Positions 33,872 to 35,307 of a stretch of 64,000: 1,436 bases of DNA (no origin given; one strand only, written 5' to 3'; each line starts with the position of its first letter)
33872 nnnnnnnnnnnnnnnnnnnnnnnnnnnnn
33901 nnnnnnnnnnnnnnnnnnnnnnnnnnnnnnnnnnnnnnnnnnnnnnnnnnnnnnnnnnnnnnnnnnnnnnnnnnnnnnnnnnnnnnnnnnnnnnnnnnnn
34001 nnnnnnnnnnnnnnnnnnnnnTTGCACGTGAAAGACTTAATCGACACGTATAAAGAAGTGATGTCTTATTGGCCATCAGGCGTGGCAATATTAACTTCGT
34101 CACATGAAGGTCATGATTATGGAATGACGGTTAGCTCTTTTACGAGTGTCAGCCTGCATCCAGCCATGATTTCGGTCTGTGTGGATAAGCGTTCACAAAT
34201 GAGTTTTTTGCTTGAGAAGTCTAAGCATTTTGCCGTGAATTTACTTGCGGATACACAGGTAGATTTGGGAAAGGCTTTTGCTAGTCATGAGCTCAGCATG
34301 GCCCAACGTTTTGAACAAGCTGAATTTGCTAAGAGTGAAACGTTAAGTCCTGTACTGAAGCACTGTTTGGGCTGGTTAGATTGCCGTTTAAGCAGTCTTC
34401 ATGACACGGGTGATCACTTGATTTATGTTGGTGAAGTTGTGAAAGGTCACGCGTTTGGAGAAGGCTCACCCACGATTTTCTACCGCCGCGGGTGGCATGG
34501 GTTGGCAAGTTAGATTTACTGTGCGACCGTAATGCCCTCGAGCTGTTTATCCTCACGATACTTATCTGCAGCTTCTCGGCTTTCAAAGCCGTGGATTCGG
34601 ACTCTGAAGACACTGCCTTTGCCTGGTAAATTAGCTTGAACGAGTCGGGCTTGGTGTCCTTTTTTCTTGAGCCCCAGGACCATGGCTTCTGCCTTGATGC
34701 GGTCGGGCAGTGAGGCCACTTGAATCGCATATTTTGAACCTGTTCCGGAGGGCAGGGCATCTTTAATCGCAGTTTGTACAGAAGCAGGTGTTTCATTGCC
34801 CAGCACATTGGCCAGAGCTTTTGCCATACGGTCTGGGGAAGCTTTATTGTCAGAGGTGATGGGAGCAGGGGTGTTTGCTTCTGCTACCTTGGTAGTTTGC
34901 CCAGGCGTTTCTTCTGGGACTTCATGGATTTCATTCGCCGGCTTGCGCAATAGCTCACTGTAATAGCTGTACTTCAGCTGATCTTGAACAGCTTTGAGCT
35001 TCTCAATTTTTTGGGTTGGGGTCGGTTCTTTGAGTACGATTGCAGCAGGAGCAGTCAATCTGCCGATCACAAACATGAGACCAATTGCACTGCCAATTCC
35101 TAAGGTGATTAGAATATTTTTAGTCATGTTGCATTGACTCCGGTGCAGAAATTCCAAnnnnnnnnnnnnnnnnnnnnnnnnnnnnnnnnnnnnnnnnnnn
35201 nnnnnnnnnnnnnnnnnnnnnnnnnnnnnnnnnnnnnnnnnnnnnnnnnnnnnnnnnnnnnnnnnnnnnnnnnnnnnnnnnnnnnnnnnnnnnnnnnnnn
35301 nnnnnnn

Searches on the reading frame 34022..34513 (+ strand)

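Call 30: search_protein_families(library=pfam, proteins=[window:34022-34513:+])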
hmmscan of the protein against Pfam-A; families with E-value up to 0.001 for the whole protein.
window:34022-34513:+ (163 aa): 1 family
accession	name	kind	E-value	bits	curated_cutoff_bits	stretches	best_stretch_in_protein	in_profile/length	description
PF01613.24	Flavin_Reduct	-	1.7e-39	135.8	27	1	14-161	1-152/153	Flavin reductase like domain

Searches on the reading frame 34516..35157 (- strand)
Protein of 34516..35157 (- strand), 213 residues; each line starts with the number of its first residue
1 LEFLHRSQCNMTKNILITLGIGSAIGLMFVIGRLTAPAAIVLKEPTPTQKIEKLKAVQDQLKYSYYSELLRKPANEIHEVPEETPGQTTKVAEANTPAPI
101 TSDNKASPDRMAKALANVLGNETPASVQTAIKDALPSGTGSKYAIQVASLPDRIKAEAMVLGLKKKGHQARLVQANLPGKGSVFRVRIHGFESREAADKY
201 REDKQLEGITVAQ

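Call 30: search_protein_families(library=pfam, proteins=[window:34516-35157:-])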
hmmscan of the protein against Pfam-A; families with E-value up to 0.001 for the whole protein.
window:34516-35157:- (213 aa): 1 family
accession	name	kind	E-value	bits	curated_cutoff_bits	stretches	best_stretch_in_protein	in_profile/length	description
PF05036.18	SPOR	-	1.4e-10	41.8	21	1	140-202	2-62/76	SPOR domain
